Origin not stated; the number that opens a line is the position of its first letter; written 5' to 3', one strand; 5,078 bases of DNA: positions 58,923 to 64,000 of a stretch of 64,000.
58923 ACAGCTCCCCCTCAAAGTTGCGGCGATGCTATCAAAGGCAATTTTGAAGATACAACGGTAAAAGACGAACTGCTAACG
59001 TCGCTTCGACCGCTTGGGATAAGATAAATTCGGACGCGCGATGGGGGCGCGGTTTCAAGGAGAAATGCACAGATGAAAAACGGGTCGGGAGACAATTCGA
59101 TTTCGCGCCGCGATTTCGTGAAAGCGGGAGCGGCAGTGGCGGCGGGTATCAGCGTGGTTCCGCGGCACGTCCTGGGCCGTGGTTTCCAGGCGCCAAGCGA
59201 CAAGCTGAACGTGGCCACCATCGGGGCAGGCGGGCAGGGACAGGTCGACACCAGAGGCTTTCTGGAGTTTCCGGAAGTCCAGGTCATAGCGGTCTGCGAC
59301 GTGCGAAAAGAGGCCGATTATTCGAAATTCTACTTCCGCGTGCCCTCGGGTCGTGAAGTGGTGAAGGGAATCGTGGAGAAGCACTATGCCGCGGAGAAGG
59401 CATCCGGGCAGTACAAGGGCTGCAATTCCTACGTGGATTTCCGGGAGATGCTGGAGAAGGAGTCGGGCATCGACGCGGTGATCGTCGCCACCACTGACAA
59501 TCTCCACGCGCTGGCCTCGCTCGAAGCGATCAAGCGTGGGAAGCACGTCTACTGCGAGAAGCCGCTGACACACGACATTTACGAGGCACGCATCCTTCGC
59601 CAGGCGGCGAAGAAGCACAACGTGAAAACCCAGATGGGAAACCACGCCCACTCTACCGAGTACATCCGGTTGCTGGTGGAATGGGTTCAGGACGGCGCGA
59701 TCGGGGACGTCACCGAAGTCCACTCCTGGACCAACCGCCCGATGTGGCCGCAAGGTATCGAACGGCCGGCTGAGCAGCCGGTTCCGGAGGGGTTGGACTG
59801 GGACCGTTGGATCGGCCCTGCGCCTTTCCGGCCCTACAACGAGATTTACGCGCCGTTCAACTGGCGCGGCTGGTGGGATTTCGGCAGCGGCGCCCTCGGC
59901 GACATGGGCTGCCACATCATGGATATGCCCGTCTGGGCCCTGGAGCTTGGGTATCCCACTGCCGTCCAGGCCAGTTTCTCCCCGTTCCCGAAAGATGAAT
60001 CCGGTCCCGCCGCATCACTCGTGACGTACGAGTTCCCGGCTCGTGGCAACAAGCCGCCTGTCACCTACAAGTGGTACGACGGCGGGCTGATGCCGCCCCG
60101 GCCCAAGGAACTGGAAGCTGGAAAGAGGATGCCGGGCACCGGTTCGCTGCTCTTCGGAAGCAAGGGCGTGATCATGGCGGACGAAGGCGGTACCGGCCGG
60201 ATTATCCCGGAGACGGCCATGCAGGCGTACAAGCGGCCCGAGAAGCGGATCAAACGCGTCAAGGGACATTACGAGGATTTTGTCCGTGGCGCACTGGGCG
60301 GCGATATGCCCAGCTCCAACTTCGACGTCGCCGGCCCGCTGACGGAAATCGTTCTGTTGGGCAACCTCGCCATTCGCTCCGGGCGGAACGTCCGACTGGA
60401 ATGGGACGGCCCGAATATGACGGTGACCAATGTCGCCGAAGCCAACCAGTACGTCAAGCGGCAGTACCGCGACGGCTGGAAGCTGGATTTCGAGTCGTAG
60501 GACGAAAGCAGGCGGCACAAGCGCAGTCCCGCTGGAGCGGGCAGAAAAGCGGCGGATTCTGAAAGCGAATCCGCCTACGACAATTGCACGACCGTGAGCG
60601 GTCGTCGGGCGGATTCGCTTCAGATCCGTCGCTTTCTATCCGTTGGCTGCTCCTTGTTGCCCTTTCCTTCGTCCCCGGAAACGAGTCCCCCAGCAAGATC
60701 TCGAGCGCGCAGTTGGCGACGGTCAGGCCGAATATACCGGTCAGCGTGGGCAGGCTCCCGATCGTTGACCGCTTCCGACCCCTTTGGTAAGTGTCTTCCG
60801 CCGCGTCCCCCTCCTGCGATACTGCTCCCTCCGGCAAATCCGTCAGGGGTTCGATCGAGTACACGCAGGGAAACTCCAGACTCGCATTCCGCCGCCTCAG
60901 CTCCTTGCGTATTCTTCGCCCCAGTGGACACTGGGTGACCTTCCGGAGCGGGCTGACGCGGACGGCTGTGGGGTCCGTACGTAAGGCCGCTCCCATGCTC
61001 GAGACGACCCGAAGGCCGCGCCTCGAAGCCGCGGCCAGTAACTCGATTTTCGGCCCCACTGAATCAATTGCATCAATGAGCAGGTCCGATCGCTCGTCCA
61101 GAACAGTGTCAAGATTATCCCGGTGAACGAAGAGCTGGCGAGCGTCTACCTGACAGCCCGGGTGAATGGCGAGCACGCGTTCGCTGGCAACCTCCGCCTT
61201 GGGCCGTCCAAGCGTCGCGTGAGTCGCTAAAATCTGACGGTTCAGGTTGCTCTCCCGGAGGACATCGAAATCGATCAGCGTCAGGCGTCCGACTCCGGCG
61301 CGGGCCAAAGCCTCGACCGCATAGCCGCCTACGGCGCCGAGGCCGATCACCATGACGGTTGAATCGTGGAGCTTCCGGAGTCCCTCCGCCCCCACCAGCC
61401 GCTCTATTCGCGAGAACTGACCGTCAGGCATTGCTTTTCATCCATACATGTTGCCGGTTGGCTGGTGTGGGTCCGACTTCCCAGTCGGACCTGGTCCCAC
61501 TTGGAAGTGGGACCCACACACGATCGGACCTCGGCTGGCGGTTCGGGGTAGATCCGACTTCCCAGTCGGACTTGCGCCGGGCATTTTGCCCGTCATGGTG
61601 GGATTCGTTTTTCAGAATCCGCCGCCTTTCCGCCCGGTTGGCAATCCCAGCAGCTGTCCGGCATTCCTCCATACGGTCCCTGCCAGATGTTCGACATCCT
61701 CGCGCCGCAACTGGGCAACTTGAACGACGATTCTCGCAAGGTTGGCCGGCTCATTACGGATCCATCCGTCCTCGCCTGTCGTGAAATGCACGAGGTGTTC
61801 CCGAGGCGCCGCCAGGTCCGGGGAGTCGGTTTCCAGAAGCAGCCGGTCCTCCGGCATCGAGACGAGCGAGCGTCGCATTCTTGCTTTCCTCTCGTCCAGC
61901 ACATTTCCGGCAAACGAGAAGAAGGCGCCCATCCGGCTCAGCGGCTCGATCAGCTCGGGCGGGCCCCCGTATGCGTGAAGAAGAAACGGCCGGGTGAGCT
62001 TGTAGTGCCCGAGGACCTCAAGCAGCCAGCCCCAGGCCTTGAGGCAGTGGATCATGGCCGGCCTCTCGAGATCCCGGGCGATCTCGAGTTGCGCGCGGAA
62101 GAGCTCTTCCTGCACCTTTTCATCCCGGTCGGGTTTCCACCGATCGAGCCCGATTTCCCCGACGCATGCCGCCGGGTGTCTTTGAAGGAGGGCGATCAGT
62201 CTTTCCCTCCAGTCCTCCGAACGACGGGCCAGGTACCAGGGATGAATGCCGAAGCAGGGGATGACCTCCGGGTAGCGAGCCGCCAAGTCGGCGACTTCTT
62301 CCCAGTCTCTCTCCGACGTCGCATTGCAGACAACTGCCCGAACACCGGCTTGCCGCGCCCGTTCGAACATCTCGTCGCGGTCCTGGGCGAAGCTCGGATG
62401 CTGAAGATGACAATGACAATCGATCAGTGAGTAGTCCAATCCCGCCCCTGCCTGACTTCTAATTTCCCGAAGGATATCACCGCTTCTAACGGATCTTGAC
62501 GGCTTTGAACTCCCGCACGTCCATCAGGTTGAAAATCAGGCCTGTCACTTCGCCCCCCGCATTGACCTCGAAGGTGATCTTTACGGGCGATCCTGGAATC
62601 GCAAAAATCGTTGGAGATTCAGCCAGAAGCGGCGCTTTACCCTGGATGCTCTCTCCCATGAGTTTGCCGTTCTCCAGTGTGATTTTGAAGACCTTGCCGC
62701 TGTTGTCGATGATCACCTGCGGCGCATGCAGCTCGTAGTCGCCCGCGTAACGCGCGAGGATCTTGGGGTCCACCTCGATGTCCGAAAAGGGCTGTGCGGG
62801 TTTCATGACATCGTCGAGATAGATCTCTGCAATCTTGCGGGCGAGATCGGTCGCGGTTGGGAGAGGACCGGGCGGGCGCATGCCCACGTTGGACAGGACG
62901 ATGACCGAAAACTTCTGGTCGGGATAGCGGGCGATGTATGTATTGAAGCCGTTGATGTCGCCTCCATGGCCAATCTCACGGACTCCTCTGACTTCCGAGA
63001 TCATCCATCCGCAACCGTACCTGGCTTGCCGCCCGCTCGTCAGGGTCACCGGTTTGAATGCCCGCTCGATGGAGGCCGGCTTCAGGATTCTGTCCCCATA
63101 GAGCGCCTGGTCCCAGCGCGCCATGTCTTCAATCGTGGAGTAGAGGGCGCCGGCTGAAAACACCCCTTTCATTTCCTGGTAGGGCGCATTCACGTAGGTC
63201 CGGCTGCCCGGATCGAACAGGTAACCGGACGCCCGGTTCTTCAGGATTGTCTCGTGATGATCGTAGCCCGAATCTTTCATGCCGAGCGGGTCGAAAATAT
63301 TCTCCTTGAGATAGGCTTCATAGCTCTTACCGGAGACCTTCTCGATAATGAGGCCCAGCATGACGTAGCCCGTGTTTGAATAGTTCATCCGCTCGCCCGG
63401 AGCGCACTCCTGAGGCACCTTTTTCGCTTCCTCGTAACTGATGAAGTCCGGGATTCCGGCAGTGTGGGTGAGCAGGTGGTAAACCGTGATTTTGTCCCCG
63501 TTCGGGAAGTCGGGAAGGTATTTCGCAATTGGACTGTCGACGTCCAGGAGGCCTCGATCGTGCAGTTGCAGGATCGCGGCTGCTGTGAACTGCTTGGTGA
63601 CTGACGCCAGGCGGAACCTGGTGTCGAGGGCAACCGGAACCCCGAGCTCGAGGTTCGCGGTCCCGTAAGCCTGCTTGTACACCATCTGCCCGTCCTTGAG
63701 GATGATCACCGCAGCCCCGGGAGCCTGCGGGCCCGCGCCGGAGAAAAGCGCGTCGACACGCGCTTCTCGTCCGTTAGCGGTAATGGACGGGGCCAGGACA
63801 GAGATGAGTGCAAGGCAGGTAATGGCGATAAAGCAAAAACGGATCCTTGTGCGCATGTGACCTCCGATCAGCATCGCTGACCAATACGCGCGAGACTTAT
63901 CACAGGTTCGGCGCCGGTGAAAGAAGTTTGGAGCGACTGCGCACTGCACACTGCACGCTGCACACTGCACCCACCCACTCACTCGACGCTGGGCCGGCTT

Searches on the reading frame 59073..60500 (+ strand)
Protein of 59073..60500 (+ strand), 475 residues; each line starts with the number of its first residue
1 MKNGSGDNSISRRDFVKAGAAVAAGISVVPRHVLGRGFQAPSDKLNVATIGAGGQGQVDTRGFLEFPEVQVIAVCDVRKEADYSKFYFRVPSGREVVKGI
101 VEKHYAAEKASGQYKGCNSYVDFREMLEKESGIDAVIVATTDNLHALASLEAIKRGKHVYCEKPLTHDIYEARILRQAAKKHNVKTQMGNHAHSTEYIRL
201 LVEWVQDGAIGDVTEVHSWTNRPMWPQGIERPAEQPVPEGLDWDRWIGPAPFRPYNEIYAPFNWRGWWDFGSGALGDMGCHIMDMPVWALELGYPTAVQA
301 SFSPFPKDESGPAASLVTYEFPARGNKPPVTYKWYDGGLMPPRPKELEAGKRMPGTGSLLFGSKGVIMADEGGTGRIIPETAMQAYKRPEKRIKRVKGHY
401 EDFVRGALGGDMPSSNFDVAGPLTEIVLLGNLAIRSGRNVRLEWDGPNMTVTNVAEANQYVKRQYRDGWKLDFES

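Call 23: search_protein_families(library=pfam, proteins=[window:59073-60500:+], max_evalue=0.00001)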
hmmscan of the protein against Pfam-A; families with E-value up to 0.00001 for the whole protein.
window:59073-60500:+ (475 aa): 3 families
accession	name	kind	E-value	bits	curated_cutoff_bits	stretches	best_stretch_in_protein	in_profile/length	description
PF19051.5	GFO_IDH_MocA_C2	-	6.7e-19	68.8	23.3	1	222-285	34-96/254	Oxidoreductase family, C-terminal alpha/beta domain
PF01408.29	GFO_IDH_MocA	-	2.6e-18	67.3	24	1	94-189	25-119/120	Oxidoreductase family, NAD-binding Rossmann fold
PF22725.1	GFO_IDH_MocA_C3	-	5.3e-10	39.8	27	1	199-317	2-88/124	GFO/IDH/MocA C-terminal domain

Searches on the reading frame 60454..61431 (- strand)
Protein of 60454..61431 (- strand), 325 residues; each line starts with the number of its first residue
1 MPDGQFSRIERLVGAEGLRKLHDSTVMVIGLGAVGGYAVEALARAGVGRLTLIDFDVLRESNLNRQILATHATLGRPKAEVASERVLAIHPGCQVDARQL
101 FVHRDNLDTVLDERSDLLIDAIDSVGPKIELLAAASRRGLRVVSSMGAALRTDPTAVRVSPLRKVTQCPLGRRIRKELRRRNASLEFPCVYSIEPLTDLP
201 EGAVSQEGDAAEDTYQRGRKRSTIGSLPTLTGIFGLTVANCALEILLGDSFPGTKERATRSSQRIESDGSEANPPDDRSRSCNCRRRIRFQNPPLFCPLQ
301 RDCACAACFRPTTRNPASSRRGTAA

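Call 23: search_protein_families(library=pfam, proteins=[window:60454-61431:-], max_evalue=0.00001)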
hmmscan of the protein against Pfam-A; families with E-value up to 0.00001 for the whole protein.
window:60454-61431:- (325 aa): 1 family
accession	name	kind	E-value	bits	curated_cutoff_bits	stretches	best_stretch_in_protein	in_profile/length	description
PF00899.27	ThiF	-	2.8e-41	141.7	28.1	1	11-257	8-213/238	ThiF family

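Call 43: search_protein_families(library=pfam, proteins=[window:60454-61431:-], max_evalue=0.001)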
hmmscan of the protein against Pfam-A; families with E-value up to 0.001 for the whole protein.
window:60454-61431:- (325 aa): 1 family
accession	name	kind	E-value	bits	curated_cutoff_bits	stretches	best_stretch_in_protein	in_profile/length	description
PF00899.27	ThiF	-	2.8e-41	141.7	28.1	1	11-257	8-213/238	ThiF family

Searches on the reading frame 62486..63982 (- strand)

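Call 23: search_protein_families(library=pfam, proteins=[window:62486-63982:-], max_evalue=0.00001)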
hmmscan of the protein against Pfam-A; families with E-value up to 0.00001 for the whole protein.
window:62486-63982:- (498 aa): 1 family
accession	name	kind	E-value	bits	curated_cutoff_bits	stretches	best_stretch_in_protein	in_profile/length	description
PF00144.29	Beta-lactamase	-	3e-77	260.4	27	1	86-367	13-311/329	Beta-lactamase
